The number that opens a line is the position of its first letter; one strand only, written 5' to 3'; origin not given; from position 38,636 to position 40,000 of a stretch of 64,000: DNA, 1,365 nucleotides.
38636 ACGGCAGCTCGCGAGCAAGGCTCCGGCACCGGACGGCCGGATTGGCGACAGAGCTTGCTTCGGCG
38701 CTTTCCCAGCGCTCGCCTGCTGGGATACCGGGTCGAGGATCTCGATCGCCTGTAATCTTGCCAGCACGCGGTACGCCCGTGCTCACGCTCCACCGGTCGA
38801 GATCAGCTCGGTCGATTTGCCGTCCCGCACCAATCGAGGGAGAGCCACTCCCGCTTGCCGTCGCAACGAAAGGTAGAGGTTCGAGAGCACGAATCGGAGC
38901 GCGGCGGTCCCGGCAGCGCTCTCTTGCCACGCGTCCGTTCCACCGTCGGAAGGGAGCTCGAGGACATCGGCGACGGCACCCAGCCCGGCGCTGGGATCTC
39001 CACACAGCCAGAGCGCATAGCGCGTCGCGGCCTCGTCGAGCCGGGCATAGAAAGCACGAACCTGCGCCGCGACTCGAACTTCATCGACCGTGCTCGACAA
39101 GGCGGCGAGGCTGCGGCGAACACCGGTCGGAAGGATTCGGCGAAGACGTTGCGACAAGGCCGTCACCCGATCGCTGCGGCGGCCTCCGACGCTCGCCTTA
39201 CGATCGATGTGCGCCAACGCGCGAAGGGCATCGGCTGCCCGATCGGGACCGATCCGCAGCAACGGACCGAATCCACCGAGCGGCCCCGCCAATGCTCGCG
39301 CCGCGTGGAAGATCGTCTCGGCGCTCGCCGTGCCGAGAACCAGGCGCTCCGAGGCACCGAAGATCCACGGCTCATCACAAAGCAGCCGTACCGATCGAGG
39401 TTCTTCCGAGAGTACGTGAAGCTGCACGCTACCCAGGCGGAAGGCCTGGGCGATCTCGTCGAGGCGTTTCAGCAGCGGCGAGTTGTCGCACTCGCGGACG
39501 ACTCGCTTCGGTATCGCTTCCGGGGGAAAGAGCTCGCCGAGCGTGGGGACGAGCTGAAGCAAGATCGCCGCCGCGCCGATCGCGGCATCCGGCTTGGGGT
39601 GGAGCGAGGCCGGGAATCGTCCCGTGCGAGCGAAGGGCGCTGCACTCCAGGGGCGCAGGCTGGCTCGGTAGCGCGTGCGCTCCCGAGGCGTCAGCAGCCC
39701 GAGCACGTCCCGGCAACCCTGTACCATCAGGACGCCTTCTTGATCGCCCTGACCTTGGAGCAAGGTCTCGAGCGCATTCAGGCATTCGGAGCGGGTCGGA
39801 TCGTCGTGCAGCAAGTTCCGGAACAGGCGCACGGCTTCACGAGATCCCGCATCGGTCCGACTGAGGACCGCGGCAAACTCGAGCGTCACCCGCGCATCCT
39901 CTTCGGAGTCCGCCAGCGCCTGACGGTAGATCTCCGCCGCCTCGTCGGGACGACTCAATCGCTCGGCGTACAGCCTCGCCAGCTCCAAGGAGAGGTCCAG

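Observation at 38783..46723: Giant 2646-aa TPR protein with an unknown C-terminal domain, bracketed by two ECF sigma/anti-sigma pairs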

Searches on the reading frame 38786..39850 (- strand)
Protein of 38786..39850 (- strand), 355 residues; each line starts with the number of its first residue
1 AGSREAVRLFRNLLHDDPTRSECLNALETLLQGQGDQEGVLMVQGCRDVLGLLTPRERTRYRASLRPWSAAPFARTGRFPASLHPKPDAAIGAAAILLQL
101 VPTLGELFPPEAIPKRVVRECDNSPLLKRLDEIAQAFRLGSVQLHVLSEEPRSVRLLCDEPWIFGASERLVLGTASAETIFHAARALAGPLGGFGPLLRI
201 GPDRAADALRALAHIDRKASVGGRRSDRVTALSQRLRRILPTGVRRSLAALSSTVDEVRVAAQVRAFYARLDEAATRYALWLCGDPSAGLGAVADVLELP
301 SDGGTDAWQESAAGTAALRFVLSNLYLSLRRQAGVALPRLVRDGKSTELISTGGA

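Call 6: find_homologous_proteins(query=window:38786-39850:-)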
Query window:38786-39850:-: 8000 candidates shared short words with the query, none scored E <= 0.001.

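Call 8: search_solved_structures(query=window:38786-39850:-, max_evalue=10)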
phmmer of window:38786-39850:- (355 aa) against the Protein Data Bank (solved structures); distinct sequences matched with E-value up to 10: 2.
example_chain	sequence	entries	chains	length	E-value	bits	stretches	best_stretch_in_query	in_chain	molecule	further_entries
7obi_A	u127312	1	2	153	0.0036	19.8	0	5-40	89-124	CTPR-rv4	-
5x56_A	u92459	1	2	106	0.57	12.5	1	161-216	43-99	Photosystem II repair protein PSB27-H1, chloroplastic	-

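Call 10: search_protein_families(library=pfam, proteins=[window:38786-39721:-], max_evalue=10)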
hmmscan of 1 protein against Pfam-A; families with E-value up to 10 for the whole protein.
window:38786-39721:- (312 aa): 0 families

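Call 16: search_protein_representatives(protein=window:38786-39721:-)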
Query: 312 residues. Proteins with E-value up to 0.001 (for the whole library): 3; up to 1e-10: 1; up to 1e-30: 1. The best 3 are listed.
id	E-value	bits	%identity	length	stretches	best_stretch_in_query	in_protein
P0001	4.1e-121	420.4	70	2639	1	1-298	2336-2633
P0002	7.7e-06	42.0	31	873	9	240-282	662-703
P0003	3.8e-04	36.4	29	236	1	106-291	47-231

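Call 19: find_homologous_proteins(query=A1, max_evalue=0.01)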
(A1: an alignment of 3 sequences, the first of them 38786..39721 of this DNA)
Query A1 (3 sequences) (312 aa, profile of the alignment): 5 proteins with E <= 0.01 among 8000 candidates.
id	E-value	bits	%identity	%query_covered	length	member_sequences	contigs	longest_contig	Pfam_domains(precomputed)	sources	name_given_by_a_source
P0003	1.2e-93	332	30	57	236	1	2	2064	-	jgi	jgi:hypothetical protein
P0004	1.1e-64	237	31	55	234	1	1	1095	-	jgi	jgi:hypothetical protein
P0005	1.7e-64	236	27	76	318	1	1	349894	-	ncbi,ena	-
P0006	3.4e-47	179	83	2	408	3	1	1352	-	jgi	jgi:hypothetical protein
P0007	1.8e-46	177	50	5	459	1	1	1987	-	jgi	jgi:hypothetical protein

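Call 21: find_encoding_contigs(protein=P0005, flank=10000, max_places=4)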
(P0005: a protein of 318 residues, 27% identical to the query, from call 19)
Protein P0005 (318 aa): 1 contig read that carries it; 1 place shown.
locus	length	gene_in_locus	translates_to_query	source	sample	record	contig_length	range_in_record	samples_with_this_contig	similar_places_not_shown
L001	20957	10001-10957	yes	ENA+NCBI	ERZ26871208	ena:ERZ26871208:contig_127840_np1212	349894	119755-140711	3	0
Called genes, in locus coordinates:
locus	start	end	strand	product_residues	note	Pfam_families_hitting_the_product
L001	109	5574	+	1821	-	PF23914:TPR_CcmH_CycH (faint), PF13431:TPR_17 (faint)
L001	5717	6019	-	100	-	-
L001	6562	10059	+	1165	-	PF13428:TPR_14 (faint), PF14559:TPR_19 (faint), PF07719:TPR_2 (faint), PF13181:TPR_8 (faint), PF00515:TPR_1 (faint), PF13431:TPR_17 (faint)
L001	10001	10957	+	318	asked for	-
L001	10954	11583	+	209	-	-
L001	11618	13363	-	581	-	PF17899:Peptidase_M61_N, PF05299:Peptidase_M61, PF13180:PDZ_2 (faint)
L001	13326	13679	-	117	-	-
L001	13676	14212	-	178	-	PF03551:PadR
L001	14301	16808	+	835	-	PF00133:tRNA-synt_1, PF09334:tRNA-synt_1g, PF13603:tRNA-synt_1_2, PF00133:tRNA-synt_1, PF09334:tRNA-synt_1g (weak), PF08264:Anticodon_1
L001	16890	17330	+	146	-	PF04390:LptE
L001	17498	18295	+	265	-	-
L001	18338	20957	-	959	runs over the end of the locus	PF00005:ABC_tran (faint), PF02463:SMC_N (faint), PF03193:RsgA_GTPase (faint), PF13191:AAA_16 (faint), PF13555:AAA_29 (faint), PF20703:nSTAND1 (faint), PF17760:UvrA_inter, PF17755:UvrA_DNA-bind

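Call 31: predict_structure(alignment_id=A2)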
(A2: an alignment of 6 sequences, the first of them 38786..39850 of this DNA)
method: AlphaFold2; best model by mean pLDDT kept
length: 355 residues; sequences in the alignment: 6
mean_pLDDT: 35.9   pTM: 0.22
mean pLDDT of the five models: 35.9, 34.9, 34.8, 34.6, 33.3
residues with pLDDT >= 90: 0; 70-90: 0; 50-70: 10; < 50: 345
segments of 3 or more residues with pLDDT < 50: 1-337, 352-355
pLDDT, mean of each block of 10 residues (from residue 1): 41 43 44 41 39 34 28 33 30 31 30 28 38 37 31 27 25 29 32 29 33 33 34 37 35 31 33 37 37 43 41 41 44 44 55 45
secondary structure, 60 per line:
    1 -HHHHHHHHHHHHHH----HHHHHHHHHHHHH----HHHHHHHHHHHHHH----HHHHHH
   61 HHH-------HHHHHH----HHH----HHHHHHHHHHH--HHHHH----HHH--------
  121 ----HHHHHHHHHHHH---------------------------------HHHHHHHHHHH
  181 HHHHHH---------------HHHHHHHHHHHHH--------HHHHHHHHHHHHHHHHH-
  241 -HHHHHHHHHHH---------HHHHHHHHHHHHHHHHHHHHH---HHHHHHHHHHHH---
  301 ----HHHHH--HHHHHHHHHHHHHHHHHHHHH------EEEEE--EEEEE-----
elements in order: H2-15 H20-32 H37-50 H55-63 H71-76 H88-98 H101-105 H125-136 H170-186 H202-214 H223-239 H242-252 H262-282 H286-297 H305-309 H312-332 E339-343 E346-350

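Call 32: find_homologous_proteins(query=A2, max_evalue=0.1)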
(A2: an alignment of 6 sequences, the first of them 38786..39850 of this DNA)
Query A2 (6 sequences) (355 aa, profile of the alignment): 3 proteins with E <= 0.1 among 8000 candidates.
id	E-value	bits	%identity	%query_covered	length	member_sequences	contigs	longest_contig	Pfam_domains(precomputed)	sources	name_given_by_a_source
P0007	1.4e-162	559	50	5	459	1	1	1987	-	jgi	jgi:hypothetical protein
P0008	3.1e-155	535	34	15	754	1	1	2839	PF14559.13,PF13431.13,PF13414.13,PF00515.35,PF13424.13,PF13176.13,PF13432.13,PF13428.13,PF13181.13,PF25064.2,PF07719.24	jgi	jgi:tetratricopeptide (TPR) repeat protein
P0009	2.7e-24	104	30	38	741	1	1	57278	PF14559.13,PF13431.13,PF13414.13,PF00515.35,PF13424.13,PF13176.13,PF13432.13,PF13428.13,PF13181.13,PF07719.24,PF13174.13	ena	-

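Call 34: find_encoding_contigs(protein=P0009, flank=10000, max_places=3)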
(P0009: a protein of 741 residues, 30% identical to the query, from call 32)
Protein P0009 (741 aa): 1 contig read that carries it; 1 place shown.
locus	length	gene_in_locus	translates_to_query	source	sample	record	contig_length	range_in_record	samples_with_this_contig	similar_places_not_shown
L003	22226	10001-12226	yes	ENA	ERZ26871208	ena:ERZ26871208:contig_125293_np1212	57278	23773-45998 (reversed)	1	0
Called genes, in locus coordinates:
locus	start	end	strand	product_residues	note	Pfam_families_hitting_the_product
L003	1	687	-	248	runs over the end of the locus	-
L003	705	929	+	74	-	-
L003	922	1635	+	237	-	PF00005:ABC_tran, PF13304:AAA_21 (faint)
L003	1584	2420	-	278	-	-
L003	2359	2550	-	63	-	-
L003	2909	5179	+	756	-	PF14938:SNAP (faint), PF07719:TPR_2 (faint), PF14559:TPR_19 (faint), PF25064:ARM_TT21_5th (faint), PF13414:TPR_11 (faint), PF13428:TPR_14 (weak)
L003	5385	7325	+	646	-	PF23914:TPR_CcmH_CycH (faint), PF13428:TPR_14 (faint), PF13432:TPR_16 (faint), PF07719:TPR_2 (faint), PF00515:TPR_1 (faint), PF13181:TPR_8 (faint), PF13371:TPR_9 (weak), PF13414:TPR_11 (faint)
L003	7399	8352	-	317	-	-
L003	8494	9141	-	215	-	-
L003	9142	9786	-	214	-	-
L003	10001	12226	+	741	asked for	PF00515:TPR_1 (faint), PF07719:TPR_2 (faint), PF13174:TPR_6 (faint), PF13176:TPR_7 (faint), PF13181:TPR_8 (faint), PF13414:TPR_11 (faint), PF13424:TPR_12 (faint), PF13428:TPR_14 (faint), +3 more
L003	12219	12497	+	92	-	-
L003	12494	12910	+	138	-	-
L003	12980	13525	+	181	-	-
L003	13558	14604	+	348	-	PF13098:Thioredoxin_2 (weak), PF13462:Thioredoxin_4, PF01323:DSBA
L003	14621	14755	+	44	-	-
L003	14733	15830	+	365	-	PF04551:GcpE, PF26540:GcpE_C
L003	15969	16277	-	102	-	PF02606:LpxK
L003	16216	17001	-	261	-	PF02606:LpxK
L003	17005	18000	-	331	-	PF01075:Glyco_transf_9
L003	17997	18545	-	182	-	-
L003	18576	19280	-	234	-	PF04413:Glycos_transf_N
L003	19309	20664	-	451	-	PF00664:ABC_membrane, PF00005:ABC_tran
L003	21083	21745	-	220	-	PF01914:MarC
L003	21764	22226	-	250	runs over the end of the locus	PF00535:Glycos_transf_2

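Call 35: search_solved_structures(query=A1, max_evalue=10)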
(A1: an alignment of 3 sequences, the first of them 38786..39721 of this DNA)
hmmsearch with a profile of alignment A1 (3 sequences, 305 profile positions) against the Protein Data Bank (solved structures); distinct sequences matched with E-value up to 10: 2.
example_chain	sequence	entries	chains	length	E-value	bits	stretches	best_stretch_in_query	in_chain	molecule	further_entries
7sq4_A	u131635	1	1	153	0.0053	19.3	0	187-223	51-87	Designed trefoil knot protein, variant 2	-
7sq3_A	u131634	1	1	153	0.023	17.1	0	187-223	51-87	Designed trefoil knot protein, variant 1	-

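Call 36: search_protein_families(library=pfam, proteins=[P0005, P0003, window:38786-39721:-], max_evalue=10)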
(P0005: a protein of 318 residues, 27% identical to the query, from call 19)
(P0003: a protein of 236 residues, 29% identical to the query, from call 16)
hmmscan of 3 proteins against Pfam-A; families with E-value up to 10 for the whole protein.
P0005 (318 aa): 1 family
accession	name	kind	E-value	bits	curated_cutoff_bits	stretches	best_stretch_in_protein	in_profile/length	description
PF24378.1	DUF7534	-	0.065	13.9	28.4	1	167-194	10-38/57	Family of unknown function (DUF7534)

P0003 (236 aa): 1 family
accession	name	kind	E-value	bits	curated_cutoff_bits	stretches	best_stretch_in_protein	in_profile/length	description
PF24378.1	DUF7534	-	0.0052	17.4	28.4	1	85-114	9-39/57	Family of unknown function (DUF7534)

window:38786-39721:- (312 aa): 0 families

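Call 38: find_related_loci(query=A4, collection=metagenome_contigs, flank=10000)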
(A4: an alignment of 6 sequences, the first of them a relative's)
Query A4 (318 aa) in metagenome_contigs; peptide patterns used: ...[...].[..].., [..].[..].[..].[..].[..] (x = any residue, [..] = any of these).
349 stretches matched a pattern; 3 encode a relative of the query (tblastn E <= 1e-3); 3 distinct loci.
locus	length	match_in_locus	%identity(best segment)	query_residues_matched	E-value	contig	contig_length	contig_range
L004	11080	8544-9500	84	1-318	6e-167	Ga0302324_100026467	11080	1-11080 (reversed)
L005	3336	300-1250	67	1-318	1e-139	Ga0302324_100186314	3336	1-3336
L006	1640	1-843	72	37-318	1e-129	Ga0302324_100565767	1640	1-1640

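Call 69: predict_structure(alignment_id=A7)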
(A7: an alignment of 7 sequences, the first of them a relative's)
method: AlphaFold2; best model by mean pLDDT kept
length: 318 residues; sequences in the alignment: 7
mean_pLDDT: 45.8   pTM: 0.40
mean pLDDT of the five models: 45.8, 44.8, 43.2, 39.9, 37.2
residues with pLDDT >= 90: 0; 70-90: 3; 50-70: 104; < 50: 211
segments of 3 or more residues with pLDDT < 50: 1-10, 24-27, 39-86, 129-133, 137-154, 172-193, 195-201, 233-309, 311-318
pLDDT, mean of each block of 10 residues (from residue 1): 41 52 49 51 28 26 31 35 42 65 65 58 57 48 42 50 59 42 44 46 50 60 55 47 36 37 38 39 42 44 48 39
secondary structure, 60 per line:
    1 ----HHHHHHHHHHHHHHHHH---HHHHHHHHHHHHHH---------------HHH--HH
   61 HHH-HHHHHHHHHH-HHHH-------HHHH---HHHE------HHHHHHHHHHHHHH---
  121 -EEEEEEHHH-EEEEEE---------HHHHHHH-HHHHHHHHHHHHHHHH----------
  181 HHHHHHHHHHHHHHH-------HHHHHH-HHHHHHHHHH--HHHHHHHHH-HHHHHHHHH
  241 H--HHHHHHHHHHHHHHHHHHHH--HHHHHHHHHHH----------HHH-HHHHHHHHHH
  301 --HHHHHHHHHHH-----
elements in order: H5-21 H25-38 H59-63 H65-74 H76-79 H87-90 H104-117 E122-127 E132-137 H147-153 H155-170 H181-195 H203-208 H210-219 H222-230 H232-241 H244-263 H266-276 H291-300 H303-313

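Call 79: search_protein_families(library=ncbifam, proteins=[window:38786-39721:-, P0005], max_evalue=0.01)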
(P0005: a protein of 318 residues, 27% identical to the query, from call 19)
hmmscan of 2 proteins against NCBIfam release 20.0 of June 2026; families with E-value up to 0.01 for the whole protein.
window:38786-39721:- (312 aa): 0 families

P0005 (318 aa): 0 families

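Call 81: fold_search(model_id=the predicted structure, library=pdb)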
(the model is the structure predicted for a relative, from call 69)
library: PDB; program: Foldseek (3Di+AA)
matches with E <= 10: 75; with E <= 0.001: 0
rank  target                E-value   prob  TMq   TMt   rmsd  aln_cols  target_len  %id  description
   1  7udm_A                8.5e-01  0.08  0.11  0.13  24.1       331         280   12  Crystal structure of designed helical repeat protein RPB_PLP1_R6 in alternative conformation 1 (with peptide) (released 2023-03-22)
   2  5ok9_B                1.6e+00  0.10  0.17  0.21  17.5       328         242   12  CH1 chimera of human 14-3-3 sigma with the HSPB6 phosphopeptide in a conformation with swapped phosphopeptides (released 2017-10-11)
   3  6iv1_B                1.6e+00  0.04  0.12  0.12  25.8       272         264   14  Crystal structure of a bacterial Bestrophin homolog from Klebsiella pneumoniae with a mutation I180T (released 2019-11-13)
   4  5ok9_A                2.8e+00  0.07  0.17  0.20  17.4       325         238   13  CH1 chimera of human 14-3-3 sigma with the HSPB6 phosphopeptide in a conformation with swapped phosphopeptides (released 2017-10-11)
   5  7udn_A                2.8e+00  0.04  0.12  0.13  24.5       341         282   13  Crystal structure of designed helical repeat protein RPB_PLP1_R6 in alternative conformation 2 (released 2023-03-22)
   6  6ivw_E                2.8e+00  0.03  0.12  0.14  26.3       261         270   14  Crystal structure of a bacterial Bestrophin homolog from Klebsiella pneumoniae with a mutation D269A (released 2019-11-13)
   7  4o46_A                2.9e+00  0.06  0.15  0.19  16.7       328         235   11  14-3-3-gamma in complex with influenza NS1 C-terminal tail phosphorylated at S228 (released 2014-04-30)
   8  7nmz_BA               3.0e+00  0.07  0.17  0.21  16.9       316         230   11  Structure of 14-3-3 eta in complex with Nedd4-2(335-455) containing two 14-3-3 binding motifs Ser342 and Ser448 (released 2021-07-21)
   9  7a6y_A                3.2e+00  0.06  0.15  0.19  16.9       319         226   11  Structure of 14-3-3 gamma in complex with DAPK2 peptide stabilized by FC-A (released 2021-08-25)
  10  9jht_B                3.2e+00  0.03  0.11  0.13  21.1       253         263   13  Jumbo phage Killer B (released 2025-04-16)
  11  6iv3_B                3.5e+00  0.03  0.11  0.12  25.9       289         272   12  Crystal structure of a bacterial Bestrophin homolog from Klebsiella pneumoniae with a mutation W252A (released 2019-11-13)
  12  5ltw_I                3.7e+00  0.06  0.16  0.19  16.1       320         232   14  Complex of human 14-3-3 sigma CLU1 mutant with phosphorylated heat shock protein B6 (released 2017-02-01)
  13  4h8s_D                3.7e+00  0.01  0.09  0.07  34.4       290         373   12  Crystal structure of human APPL2BARPH domain (released 2012-10-17)
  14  9div_C                3.8e+00  0.06  0.12  0.22  16.5       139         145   20  The crystal structure of de novo designed ChuA binding protein C8 (released 2025-05-21)
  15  8hio_D                4.0e+00  0.05  0.10  0.19  19.1       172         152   16  Cryo-EM structure of the Cas12m2-crRNA binary complex (released 2023-04-12)
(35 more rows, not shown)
